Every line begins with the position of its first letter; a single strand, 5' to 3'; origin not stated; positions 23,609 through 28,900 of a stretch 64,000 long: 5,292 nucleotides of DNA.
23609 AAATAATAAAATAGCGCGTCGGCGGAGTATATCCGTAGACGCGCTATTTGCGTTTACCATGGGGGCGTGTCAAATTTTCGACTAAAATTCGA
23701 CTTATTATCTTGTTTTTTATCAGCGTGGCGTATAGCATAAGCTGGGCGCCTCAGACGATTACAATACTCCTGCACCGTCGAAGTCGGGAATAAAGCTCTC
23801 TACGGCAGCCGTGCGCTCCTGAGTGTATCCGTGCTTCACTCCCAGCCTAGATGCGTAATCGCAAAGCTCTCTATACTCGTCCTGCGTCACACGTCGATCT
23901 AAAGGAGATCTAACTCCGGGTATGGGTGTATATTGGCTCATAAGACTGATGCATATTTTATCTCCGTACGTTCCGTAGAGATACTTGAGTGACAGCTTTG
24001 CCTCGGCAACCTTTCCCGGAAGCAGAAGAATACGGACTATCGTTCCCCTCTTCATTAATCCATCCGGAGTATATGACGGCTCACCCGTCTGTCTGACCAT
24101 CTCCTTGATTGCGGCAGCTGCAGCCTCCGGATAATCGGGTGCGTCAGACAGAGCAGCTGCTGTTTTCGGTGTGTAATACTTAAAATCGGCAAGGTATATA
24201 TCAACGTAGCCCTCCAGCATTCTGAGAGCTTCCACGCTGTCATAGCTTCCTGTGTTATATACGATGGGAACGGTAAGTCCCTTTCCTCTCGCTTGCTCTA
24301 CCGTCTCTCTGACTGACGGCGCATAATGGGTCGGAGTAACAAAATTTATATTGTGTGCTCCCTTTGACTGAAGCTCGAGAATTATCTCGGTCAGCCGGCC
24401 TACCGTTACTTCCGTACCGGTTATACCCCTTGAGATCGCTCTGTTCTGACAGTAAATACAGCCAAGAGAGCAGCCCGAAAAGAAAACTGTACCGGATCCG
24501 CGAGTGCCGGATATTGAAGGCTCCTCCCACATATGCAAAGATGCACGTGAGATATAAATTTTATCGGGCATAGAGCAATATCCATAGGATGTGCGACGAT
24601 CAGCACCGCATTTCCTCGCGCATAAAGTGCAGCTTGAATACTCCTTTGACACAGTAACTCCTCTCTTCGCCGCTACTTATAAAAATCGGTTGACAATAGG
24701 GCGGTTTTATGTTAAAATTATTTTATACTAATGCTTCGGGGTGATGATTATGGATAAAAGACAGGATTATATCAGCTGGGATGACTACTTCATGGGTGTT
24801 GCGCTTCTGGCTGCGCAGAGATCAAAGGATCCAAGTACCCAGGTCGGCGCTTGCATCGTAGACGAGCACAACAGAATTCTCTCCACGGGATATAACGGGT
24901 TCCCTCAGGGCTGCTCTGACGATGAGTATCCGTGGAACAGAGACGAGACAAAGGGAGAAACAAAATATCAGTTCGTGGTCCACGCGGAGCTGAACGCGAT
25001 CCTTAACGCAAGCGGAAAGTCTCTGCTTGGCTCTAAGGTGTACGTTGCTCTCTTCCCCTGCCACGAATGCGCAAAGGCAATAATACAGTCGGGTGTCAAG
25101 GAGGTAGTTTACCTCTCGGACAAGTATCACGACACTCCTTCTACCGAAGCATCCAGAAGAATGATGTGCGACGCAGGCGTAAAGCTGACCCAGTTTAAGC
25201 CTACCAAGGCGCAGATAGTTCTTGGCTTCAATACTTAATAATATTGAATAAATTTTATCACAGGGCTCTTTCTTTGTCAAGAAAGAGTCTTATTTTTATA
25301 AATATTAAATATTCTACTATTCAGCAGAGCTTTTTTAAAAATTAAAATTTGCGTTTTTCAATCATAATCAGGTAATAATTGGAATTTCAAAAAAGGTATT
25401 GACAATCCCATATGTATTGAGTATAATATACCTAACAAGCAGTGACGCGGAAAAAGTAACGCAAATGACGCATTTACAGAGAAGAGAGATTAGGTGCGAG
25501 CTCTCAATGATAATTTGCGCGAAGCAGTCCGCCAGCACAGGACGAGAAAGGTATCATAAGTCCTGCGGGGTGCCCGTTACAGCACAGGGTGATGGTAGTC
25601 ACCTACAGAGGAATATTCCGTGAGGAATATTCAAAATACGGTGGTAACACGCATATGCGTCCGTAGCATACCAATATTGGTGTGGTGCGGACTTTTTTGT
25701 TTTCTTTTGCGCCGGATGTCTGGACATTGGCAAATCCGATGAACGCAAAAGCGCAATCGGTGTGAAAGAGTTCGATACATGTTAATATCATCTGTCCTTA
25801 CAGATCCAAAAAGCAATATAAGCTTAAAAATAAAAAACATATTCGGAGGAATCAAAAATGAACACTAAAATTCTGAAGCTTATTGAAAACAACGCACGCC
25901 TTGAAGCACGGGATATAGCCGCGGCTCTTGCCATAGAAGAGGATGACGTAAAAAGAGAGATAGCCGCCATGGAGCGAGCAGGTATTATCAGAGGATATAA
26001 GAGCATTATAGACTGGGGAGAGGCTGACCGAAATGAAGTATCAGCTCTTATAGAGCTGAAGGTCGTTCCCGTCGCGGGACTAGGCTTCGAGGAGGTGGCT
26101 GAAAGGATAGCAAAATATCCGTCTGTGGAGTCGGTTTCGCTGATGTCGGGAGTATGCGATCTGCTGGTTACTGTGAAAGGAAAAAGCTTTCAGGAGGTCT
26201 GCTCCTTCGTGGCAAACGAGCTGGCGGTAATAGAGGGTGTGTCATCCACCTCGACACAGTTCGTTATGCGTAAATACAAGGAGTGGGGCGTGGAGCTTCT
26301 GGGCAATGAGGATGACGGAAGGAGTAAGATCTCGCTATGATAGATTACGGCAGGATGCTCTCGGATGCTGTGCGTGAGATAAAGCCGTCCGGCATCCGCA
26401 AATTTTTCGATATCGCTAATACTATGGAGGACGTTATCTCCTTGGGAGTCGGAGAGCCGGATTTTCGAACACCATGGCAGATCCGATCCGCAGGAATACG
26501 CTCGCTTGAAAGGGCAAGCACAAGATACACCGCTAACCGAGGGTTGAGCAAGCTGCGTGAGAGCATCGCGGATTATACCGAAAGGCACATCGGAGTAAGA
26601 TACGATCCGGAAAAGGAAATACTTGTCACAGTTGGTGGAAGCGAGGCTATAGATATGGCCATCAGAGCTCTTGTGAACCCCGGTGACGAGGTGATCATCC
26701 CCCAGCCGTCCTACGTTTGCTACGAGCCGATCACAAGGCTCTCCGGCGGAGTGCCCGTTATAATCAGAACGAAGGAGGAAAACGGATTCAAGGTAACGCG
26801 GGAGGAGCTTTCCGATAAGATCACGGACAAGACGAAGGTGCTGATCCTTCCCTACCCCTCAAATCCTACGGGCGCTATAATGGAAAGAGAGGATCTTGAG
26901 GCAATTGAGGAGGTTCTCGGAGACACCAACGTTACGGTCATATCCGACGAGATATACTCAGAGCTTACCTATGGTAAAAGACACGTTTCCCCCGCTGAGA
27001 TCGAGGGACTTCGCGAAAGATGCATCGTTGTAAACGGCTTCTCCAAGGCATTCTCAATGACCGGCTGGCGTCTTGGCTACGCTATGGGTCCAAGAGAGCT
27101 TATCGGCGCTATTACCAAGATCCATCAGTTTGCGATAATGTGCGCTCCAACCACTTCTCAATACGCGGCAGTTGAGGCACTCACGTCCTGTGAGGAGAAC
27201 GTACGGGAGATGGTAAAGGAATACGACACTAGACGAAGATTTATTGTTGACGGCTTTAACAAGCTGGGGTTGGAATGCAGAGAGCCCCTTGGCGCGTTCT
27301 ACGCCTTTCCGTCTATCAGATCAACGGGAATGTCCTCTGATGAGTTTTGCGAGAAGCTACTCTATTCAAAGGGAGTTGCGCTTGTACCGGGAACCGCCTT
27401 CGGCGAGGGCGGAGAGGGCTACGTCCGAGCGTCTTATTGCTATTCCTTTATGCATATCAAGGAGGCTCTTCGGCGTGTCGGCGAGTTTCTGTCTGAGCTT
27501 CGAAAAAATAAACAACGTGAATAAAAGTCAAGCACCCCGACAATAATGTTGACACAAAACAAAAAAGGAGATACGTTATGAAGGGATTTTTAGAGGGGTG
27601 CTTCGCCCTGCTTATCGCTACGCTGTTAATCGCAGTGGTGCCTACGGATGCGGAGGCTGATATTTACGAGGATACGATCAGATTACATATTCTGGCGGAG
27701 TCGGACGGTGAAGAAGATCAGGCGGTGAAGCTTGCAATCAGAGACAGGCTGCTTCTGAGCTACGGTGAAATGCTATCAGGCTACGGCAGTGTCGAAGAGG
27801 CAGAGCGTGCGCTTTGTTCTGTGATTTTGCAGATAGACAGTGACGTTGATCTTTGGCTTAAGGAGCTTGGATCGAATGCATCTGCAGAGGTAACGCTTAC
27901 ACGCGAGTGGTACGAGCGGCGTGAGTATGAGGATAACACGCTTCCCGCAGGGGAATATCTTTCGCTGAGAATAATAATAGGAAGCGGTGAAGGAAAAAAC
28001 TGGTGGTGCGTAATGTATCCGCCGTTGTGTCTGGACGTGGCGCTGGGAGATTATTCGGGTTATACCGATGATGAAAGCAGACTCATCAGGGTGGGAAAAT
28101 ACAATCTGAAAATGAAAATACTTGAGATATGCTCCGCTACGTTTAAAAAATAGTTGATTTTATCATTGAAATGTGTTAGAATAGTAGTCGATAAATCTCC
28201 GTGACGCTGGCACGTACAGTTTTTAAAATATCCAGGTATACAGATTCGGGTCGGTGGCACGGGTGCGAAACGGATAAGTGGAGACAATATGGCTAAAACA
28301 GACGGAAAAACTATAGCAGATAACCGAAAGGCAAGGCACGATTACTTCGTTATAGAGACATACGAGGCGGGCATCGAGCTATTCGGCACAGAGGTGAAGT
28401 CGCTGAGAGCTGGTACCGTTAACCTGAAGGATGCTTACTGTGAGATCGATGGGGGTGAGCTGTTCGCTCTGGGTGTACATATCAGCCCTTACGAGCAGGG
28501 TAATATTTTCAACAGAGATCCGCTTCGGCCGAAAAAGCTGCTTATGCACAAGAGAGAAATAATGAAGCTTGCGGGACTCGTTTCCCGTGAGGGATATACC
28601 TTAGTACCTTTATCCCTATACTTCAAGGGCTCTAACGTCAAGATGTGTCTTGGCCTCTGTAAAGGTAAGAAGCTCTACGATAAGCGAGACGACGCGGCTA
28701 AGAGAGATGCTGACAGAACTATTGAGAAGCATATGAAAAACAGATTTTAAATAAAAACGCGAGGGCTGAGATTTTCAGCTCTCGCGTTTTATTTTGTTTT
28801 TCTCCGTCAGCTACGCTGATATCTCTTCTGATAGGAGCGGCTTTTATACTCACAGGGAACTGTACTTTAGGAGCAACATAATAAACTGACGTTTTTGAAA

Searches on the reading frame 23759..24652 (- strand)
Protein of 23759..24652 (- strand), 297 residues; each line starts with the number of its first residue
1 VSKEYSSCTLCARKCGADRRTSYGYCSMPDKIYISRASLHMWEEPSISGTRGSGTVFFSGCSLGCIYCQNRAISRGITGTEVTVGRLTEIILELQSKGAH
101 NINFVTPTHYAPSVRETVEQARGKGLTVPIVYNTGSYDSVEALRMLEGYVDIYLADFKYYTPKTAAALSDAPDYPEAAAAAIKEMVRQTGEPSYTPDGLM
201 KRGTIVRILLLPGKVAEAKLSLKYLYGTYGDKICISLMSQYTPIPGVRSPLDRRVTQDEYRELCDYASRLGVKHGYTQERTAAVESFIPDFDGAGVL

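Call 44: search_protein_families(library=pfam, proteins=[window:23759-24652:-], max_evalue=0.001)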
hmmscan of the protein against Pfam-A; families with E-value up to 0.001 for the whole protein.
window:23759-24652:- (297 aa): 2 families
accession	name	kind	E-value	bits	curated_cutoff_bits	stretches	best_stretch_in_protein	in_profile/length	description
PF04055.27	Radical_SAM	-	1.1e-09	39.1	29.5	1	56-187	2-138/166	Radical SAM superfamily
PF13353.11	Fer4_12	-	3.1e-06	27.9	22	1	49-136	5-92/137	4Fe-4S single cluster domain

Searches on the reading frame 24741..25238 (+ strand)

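Call 44: search_protein_families(library=pfam, proteins=[window:24741-25238:+], max_evalue=0.001)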
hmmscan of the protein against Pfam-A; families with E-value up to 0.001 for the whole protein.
window:24741-25238:+ (165 aa): 2 families
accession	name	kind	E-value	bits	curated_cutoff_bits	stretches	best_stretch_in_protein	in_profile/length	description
PF00383.29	dCMP_cyt_deam_1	-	1.3e-26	92.9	25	1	12-125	2-101/102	Cytidine and deoxycytidylate deaminase zinc-binding region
PF14437.12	MafB19-deam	-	2.4e-14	53.9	27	1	12-127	2-102/142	MafB19-like deaminase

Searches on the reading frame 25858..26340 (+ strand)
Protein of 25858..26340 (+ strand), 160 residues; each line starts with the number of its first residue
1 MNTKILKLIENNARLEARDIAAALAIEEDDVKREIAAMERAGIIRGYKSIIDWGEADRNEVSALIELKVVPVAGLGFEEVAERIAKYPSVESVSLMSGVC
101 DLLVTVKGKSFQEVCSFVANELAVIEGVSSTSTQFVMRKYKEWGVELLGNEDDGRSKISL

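Call 44: search_protein_families(library=pfam, proteins=[window:25858-26340:+], max_evalue=0.001)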
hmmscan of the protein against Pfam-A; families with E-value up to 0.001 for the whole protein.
window:25858-26340:+ (160 aa): 3 families
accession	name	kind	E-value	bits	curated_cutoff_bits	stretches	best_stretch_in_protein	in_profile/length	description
PF01037.27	AsnC_trans_reg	-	1.6e-12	47.5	25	1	72-138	8-72/73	Lrp/AsnC ligand binding domain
PF13412.12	HTH_24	-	3e-05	24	21.9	1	4-45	7-48/48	Winged helix-turn-helix DNA-binding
PF13404.12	HTH_AsnC-type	-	0.00033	20.8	27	0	3-39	6-42/42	AsnC-type helix-turn-helix domain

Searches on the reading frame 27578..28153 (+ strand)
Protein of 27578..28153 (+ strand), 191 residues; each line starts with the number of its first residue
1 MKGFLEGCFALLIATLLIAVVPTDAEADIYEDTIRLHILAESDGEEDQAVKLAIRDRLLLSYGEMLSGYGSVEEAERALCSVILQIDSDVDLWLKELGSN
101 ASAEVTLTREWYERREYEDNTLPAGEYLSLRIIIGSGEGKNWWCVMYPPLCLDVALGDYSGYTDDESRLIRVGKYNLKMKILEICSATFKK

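Call 44: search_protein_families(library=pfam, proteins=[window:27578-28153:+], max_evalue=0.001)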
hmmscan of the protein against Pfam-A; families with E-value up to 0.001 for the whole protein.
window:27578-28153:+ (191 aa): 1 family
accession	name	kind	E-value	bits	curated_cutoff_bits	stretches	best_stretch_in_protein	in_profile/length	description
PF09551.15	Spore_II_R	-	7.5e-38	130.3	25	1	31-152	2-123/128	Stage II sporulation protein R (spore_II_R)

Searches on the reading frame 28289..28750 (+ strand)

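Call 45: search_protein_families(library=pfam, proteins=[window:28289-28750:+], max_evalue=0.001)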
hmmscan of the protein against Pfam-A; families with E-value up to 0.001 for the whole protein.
window:28289-28750:+ (153 aa): 1 family
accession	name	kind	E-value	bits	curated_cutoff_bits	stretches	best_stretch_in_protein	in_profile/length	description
PF01668.23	SmpB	-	4e-61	205.6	27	1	9-151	1-143/143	SmpB protein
